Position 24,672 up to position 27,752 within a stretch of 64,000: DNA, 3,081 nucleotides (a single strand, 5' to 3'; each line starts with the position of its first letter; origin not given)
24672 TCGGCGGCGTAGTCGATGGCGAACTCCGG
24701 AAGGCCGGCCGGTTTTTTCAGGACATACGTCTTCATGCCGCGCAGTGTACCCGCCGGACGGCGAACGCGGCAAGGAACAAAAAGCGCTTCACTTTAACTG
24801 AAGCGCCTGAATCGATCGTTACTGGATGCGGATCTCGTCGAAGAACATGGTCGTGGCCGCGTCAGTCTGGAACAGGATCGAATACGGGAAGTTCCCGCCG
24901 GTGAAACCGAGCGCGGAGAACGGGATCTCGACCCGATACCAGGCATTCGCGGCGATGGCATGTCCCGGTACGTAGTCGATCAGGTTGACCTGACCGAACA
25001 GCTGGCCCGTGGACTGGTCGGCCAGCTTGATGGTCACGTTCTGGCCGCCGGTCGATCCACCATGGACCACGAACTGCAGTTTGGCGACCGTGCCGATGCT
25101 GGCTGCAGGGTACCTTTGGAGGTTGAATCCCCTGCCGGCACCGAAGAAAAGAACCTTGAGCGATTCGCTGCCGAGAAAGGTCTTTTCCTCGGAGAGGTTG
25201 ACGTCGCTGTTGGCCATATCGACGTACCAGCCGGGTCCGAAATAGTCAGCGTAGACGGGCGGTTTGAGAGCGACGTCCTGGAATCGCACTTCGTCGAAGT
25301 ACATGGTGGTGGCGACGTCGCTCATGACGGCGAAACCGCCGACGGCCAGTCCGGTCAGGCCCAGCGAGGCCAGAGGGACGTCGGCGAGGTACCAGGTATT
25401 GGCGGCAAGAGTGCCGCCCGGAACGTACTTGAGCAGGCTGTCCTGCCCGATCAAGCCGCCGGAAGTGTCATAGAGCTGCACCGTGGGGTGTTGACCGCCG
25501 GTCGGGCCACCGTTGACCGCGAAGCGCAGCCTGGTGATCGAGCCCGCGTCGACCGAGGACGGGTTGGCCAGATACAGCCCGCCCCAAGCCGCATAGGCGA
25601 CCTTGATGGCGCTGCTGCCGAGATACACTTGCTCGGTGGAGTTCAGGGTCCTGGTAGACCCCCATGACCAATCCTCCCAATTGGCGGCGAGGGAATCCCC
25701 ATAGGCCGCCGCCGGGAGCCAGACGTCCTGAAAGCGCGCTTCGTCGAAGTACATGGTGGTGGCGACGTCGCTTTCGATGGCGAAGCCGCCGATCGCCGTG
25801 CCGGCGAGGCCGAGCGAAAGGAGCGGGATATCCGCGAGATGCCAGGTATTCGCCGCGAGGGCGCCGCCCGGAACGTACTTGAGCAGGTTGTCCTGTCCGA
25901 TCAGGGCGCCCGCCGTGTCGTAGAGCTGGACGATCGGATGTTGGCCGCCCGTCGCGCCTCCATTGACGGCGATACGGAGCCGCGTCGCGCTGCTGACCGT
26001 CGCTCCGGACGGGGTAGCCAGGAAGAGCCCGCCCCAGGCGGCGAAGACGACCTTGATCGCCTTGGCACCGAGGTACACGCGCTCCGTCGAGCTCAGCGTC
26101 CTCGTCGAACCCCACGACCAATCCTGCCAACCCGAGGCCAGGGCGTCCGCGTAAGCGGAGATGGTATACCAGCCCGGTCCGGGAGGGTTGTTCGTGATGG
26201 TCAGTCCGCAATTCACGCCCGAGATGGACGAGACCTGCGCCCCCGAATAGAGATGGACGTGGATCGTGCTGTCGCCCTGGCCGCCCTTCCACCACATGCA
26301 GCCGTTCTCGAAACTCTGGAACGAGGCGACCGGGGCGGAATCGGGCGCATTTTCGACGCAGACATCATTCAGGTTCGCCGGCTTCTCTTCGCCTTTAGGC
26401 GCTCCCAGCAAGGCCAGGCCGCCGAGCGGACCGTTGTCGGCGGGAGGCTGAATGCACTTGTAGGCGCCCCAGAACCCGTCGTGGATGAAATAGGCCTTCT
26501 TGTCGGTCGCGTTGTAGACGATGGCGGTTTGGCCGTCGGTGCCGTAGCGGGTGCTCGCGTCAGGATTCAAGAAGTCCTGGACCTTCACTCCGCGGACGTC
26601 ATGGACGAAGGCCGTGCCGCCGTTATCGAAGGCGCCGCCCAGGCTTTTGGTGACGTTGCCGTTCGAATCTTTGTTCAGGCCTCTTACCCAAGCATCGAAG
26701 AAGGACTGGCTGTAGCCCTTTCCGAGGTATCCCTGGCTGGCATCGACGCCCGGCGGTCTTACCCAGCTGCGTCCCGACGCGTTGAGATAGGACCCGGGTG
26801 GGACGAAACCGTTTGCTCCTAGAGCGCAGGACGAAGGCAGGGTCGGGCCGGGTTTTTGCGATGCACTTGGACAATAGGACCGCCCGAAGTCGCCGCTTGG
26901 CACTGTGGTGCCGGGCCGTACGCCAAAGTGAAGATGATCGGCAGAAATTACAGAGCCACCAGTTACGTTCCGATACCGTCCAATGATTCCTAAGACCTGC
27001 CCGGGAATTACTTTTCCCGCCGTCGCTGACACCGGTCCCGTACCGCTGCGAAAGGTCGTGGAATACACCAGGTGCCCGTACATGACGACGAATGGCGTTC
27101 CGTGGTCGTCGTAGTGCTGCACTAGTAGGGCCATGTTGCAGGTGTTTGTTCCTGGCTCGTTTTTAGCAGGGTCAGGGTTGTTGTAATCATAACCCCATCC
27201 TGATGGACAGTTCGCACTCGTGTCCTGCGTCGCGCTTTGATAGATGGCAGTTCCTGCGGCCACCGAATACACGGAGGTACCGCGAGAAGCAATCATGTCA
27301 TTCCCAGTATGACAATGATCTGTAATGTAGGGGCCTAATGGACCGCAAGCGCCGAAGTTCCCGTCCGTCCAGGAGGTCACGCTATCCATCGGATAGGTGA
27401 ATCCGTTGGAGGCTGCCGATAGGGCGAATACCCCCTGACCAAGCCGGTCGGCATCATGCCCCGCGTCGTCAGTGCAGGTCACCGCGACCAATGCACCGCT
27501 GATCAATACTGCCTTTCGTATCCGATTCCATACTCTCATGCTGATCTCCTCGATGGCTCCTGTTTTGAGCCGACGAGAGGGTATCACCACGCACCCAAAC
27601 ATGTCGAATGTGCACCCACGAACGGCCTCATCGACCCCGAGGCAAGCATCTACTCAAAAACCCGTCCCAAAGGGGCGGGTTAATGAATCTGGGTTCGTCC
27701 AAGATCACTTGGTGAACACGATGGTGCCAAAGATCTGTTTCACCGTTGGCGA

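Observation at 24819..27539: Giant M23-like protein with three 450-bp in-frame tandem repeats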

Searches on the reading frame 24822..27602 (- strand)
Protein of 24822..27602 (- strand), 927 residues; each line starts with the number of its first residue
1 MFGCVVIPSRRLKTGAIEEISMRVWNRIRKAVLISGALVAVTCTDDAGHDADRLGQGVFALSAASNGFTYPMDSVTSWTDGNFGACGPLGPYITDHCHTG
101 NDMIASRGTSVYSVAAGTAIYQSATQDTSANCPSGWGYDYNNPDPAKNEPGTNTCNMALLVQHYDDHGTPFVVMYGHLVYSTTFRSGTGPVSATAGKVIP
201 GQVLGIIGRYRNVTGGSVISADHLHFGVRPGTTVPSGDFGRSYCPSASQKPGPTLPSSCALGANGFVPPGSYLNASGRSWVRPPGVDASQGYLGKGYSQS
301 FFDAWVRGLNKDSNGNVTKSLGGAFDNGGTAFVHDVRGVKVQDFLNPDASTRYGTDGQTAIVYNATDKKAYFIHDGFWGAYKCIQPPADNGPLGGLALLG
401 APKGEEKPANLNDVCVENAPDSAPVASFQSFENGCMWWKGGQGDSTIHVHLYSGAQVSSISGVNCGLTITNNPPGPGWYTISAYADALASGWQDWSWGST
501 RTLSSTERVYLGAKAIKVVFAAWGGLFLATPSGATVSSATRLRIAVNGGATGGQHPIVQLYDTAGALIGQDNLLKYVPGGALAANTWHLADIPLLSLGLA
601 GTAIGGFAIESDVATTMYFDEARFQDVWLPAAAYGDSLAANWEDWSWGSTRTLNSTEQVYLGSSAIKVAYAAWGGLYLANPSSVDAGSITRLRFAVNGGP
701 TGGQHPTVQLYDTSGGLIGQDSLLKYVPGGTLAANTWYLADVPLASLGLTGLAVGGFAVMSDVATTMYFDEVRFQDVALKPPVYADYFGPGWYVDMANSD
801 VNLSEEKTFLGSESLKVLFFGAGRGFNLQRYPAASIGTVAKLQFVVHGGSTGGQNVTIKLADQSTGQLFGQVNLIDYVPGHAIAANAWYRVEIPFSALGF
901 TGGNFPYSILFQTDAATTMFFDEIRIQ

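Call 4: search_protein_families(library=pfam, proteins=[window:24822-27602:-], max_evalue=1)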
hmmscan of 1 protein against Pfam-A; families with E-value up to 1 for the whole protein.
window:24822-27602:- (927 aa): 2 families
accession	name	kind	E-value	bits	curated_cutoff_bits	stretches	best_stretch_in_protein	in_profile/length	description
PF01551.29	Peptidase_M23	-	0.00039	21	28.7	1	98-124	3-29/96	Peptidase family M23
PF21582.3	CBM30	-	0.099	13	27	1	842-901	78-137/170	Carbohydrate binding domain 30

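Call 5: search_protein_families(library=ncbifam, proteins=[window:24822-27602:-], max_evalue=1)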
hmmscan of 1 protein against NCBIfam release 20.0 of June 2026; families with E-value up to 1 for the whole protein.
window:24822-27602:- (927 aa): 0 families

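Call 6: search_solved_structures(query=window:24822-27602:-, max_evalue=1, show_alignments=3)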
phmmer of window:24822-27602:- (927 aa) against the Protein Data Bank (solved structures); distinct sequences matched with E-value up to 1: 1.
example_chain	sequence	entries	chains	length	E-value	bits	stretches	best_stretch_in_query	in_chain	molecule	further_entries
7t7y_A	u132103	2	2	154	5.6e-07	31.2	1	633-741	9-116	Endoglucanase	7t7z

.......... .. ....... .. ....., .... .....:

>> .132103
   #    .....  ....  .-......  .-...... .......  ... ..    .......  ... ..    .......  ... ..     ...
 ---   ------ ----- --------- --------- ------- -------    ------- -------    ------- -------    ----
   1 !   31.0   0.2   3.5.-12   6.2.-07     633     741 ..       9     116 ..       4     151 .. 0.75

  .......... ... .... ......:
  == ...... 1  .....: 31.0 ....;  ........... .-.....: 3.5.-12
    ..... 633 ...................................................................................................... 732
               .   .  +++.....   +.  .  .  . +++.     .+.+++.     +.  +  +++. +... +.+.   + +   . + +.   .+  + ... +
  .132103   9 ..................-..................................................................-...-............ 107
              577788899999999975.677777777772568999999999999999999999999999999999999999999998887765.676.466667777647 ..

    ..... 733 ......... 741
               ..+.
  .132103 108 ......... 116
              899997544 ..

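Call 9: find_homologous_proteins(query=window:24822-27539:-)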
Query window:24822-27539:- (906 aa): 6 proteins with E <= 0.001 among 8000 candidates.
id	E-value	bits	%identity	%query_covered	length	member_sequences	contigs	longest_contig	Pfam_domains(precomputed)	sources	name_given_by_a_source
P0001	0.0e+0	2097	100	100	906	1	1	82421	-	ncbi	-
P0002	1.2e-43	168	50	21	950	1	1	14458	-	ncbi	-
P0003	2.6e-33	133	38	16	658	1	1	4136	PF25833.1,PF00041.28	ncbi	-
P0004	1.2e-26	111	39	17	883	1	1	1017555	-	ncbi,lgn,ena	-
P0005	2.8e-15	74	40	15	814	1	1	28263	PF00150.25,PF22352.3,PF00801.27,PF26410.1,PF18911.7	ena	-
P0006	1.7e-14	71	28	16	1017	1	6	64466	PF00150.25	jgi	jgi:endoglucanase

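Call 14: find_encoding_contigs(protein=P0001, flank=10000, max_places=3)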
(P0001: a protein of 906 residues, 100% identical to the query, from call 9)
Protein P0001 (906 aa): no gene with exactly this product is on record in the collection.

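Call 16: search_protein_families(library=pfam, proteins=[P0002, P0003, P0004, P0005, P0006], max_evalue=0.01)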
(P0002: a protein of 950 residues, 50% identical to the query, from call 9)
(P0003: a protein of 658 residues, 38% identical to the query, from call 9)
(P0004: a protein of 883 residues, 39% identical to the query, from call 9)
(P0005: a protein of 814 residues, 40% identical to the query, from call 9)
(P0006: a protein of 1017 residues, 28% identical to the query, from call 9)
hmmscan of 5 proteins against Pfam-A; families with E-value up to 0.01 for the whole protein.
P0002 (950 aa): 0 families

P0003 (658 aa): 1 family
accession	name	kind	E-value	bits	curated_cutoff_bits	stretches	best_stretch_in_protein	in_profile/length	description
PF00041.27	fn3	-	4.8e-09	36.7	25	2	447-529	2-82/84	Fibronectin type III domain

P0004 (883 aa): 0 families

P0005 (814 aa): 8 families
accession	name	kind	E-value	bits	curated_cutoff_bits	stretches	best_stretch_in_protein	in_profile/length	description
PF18911.6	PKD_4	-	7e-47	157.8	27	3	111-184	2-75/85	PKD domain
PF00801.26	PKD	-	3.9e-31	107.3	23.5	3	115-184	2-72/80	PKD domain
PF22352.2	K319L-like_PKD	-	1.7e-07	31.6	27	0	129-184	13-75/84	K319L-like, PKD domain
PF00150.24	Cellulase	-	1.1e-06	28.8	23.5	1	533-777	46-266/272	Cellulase (glycosyl hydrolase family 5)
PF15418.12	DUF4625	-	0.00053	20.7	27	0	77-104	103-130/131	Domain of unknown function (DUF4625)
PF02449.21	Glyco_hydro_42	-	0.0012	18.7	21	1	602-640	109-145/376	Beta-galactosidase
PF19077.6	Big_13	-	0.0026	18.7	27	0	77-99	72-94/102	Bacterial Ig-like domain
PF16403.11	Bact_surface_Ig-like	-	0.0052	17.2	27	0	79-104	46-71/71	Bacterial surface protein, Ig-like domain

P0006 (1017 aa): 1 family
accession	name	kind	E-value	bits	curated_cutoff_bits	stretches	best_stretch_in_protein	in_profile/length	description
PF00150.24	Cellulase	-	7.4e-32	111.3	23.5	1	308-568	22-269/272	Cellulase (glycosyl hydrolase family 5)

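Call 18: list_cluster_members(proteins=[P0001, P0002, P0003, P0004])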
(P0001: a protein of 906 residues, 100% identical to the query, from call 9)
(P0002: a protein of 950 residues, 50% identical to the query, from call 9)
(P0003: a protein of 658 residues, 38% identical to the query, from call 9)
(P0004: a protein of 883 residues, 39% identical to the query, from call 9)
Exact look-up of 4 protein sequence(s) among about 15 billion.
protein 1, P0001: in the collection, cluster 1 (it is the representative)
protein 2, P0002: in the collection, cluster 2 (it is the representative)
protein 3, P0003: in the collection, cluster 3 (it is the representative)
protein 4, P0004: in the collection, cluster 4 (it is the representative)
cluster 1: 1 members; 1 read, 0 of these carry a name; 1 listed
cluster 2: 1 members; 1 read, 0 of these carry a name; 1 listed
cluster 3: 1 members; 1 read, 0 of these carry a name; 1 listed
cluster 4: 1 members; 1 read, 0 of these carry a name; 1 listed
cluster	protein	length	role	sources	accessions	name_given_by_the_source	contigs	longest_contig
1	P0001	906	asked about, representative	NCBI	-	-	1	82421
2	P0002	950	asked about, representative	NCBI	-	-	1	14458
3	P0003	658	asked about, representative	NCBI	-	-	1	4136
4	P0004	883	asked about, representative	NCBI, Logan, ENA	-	-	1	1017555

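Call 23: find_related_loci(query=window:24822-27539:-, collection=genome_contigs, flank=10000)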
Query window:24822-27539:- (906 aa) in genome_contigs; peptide patterns used: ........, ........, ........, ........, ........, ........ (x = any residue, [..] = any of these).
64 stretches matched a pattern; 46 encode a relative of the query (tblastn E <= 1e-3); 45 distinct loci.
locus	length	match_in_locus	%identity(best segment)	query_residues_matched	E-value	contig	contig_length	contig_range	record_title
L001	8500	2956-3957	30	453-905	7e-31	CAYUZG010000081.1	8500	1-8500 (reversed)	MAG TPA_asm: uncultured Verrucomicrobiota bacterium isolate binchicken_co34_440 genome assembly, contig: NODE_14791_leng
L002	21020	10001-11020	28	453-905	3e-20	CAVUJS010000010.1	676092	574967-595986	MAG: uncultured Chloroflexia bacterium isolate MFD01721.bin.2.112 genome assembly, contig: contig_36555, whole genome sh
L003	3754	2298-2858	37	412-877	2e-19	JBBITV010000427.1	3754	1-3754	MAG: Chloroflexota bacterium isolate RSS170216_bin_404 NODE_21700_length_3754_cov_3.943769, whole genome shotgun sequenc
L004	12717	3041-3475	41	460-878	4e-18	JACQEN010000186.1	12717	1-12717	MAG: Deltaproteobacteria bacterium isolate NC_groundwater_1022_Pr1_S-0.65um_62_10 Montesol18_Sp65_coassembly_scaffold_76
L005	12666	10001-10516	35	461-783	9e-19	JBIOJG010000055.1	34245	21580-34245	MAG: Candidatus Binatia bacterium isolate GcC5-6 k141_1130373_length_34245_cov_124.1836, whole genome shotgun sequence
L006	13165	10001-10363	43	460-878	6e-17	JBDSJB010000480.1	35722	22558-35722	MAG: Candidatus Binatia bacterium isolate cluster1_bin.312 k127_7192433, whole genome shotgun sequence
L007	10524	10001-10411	40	459-878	6e-16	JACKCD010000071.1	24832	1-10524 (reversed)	MAG: Ardenticatenaceae bacterium isolate HK-STAS-CHLO-38 HK-STAS-CHLO-38_71, whole genome shotgun sequence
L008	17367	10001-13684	25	459-878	3e-17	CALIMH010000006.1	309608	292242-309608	MAG: uncultured Anaerolineae bacterium isolate S1_Bin_MAXBIN__080_sub_1 genome assembly, contig: c_000003304444, whole g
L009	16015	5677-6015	39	460-878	2e-15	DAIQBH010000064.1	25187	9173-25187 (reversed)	MAG TPA_asm: Thermodesulfobacteriota bacterium isolate CTOTU27636 NODE_470_length_25187_cov_6.708260, whole genome shotg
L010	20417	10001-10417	33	459-878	3e-15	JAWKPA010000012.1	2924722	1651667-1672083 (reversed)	MAG: Chloroflexota bacterium isolate BC3.16 BC3.16.fa-12, whole genome shotgun sequence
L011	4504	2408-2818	37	463-903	8e-15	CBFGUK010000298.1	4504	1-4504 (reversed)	MAG TPA_asm: uncultured bacterium isolate SRR17295757_concoct_170 genome assembly, contig: ERZ23398518.26771, whole geno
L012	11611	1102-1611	34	460-878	4e-14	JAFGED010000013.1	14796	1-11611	MAG: Anaerolineae bacterium isolate Zod_Metabat.1210 k87_138204, whole genome shotgun sequence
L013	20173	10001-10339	41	460-727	4e-14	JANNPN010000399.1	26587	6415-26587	MAG: Polyangiaceae bacterium isolate SOY_34_concoct_69 SOY_34_k141_2967575, whole genome shotgun sequence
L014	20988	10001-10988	46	463-872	1e-13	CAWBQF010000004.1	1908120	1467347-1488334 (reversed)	MAG: uncultured Chloroflexia bacterium isolate MFD01721.bin.2.163 genome assembly, contig: contig_3544, whole genome sho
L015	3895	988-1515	33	455-880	1e-13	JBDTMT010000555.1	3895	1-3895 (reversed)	MAG: bacterium isolate cluster3_bin.132 NODE_143684_length_3895_cov_5.871875, whole genome shotgun sequence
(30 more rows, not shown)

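Call 28: search_protein_families(library=pfam, alignment_id=A1, max_evalue=0.001)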
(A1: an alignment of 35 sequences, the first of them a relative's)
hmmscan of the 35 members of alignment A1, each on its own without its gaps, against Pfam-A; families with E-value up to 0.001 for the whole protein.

A. member 1, L002:9815-11773:+ (652 aa): 0 families

B. families by the number of members that match (of 35 scanned): 44 families (the first 25 are shown)
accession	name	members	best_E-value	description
PF12891.13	Glyco_hydro_44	23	9.3e-81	Glycoside hydrolase family 44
PF00041.27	fn3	2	7.7e-94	Fibronectin type III domain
PF16893.11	fn3_2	2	4.1e-25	Fibronectin type III domain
PF25059.1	FN3_DSCAM-DSCAML_C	2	2.3e-24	DSCAM/DSCAML C-terminal Fn3-like domain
PF13385.13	Laminin_G_3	2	2.4e-18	Concanavalin A-like lectin/glucanases superfamily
PF03425.19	CBM_11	2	5.2e-16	Carbohydrate binding domain (family 11)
PF00801.26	PKD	2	3.7e-13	PKD domain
PF02018.23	CBM_4_9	2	2.5e-12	Carbohydrate binding domain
PF18962.6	Por_Secre_tail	2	3.3e-12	Secretion system C-terminal sorting domain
PF01833.30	TIG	2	4.6e-11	IPT/TIG domain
PF25788.1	Ig_Rha78A_N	2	1.8e-09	Rha78A-like, N-terminal immunoglobulin domain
PF00630.25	Filamin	2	4.3e-08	Filamin/ABP280 repeat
PF16794.11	fn3_4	2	5.2e-08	Fibronectin-III type domain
PF07705.17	CARDB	2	1.8e-06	CARDB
PF12690.13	BsuPI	2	4.8e-05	Intracellular proteinase inhibitor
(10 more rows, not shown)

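Call 29: search_protein_representatives(protein=window:24822-27539:-)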
Query: 906 residues. Proteins with E-value up to 0.001 (for the whole library): 1357; up to 1e-10: 439; up to 1e-30: 39. The best 150 are listed.
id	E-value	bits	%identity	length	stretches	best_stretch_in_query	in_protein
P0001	0.0e+00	2097.4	100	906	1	1-906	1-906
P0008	6.5e-64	232.9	34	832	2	455-753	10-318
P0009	4.3e-55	203.7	50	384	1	29-264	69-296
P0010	1.0e-47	179.3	51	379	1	18-266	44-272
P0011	2.6e-46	174.6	33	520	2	443-604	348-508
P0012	3.0e-45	171.1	50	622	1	12-253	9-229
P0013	1.2e-44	169.1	30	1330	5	460-699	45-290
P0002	3.8e-44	167.5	55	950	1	277-456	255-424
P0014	1.6e-43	165.4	54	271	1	41-225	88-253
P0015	5.9e-43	163.5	47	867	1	276-471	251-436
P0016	3.9e-41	157.5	38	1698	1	461-754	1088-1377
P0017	6.4e-41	156.8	49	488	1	18-255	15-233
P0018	4.5e-40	154.0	59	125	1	377-500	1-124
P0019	7.3e-40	153.3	32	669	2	463-757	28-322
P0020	5.1e-39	150.5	41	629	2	452-602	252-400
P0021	1.7e-38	148.8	47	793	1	264-454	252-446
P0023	4.7e-38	147.3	38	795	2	149-456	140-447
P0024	7.9e-38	146.6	45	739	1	299-455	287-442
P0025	2.2e-37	145.1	50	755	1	609-754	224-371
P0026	4.6e-37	144.0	49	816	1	270-456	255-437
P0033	1.8e-33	132.2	50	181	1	18-189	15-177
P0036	6.1e-33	130.4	47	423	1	23-255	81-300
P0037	9.9e-33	129.7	38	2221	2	612-755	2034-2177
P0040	9.2e-32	126.5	46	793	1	296-457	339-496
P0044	4.2e-31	124.3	32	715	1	461-905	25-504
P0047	1.6e-29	119.1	40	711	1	280-455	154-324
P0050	5.9e-29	117.2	40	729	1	268-454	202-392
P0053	1.8e-28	115.6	35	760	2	458-753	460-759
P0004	4.0e-27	111.2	45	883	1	300-458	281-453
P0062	6.0e-27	110.6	43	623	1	274-456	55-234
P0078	7.7e-25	103.6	43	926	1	297-476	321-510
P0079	9.5e-25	103.3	41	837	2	611-753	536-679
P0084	4.8e-24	101.0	42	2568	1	613-756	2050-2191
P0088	1.1e-23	99.7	33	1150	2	461-751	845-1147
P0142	8.6e-20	86.9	48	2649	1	298-430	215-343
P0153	3.1e-19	85.0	49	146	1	6-138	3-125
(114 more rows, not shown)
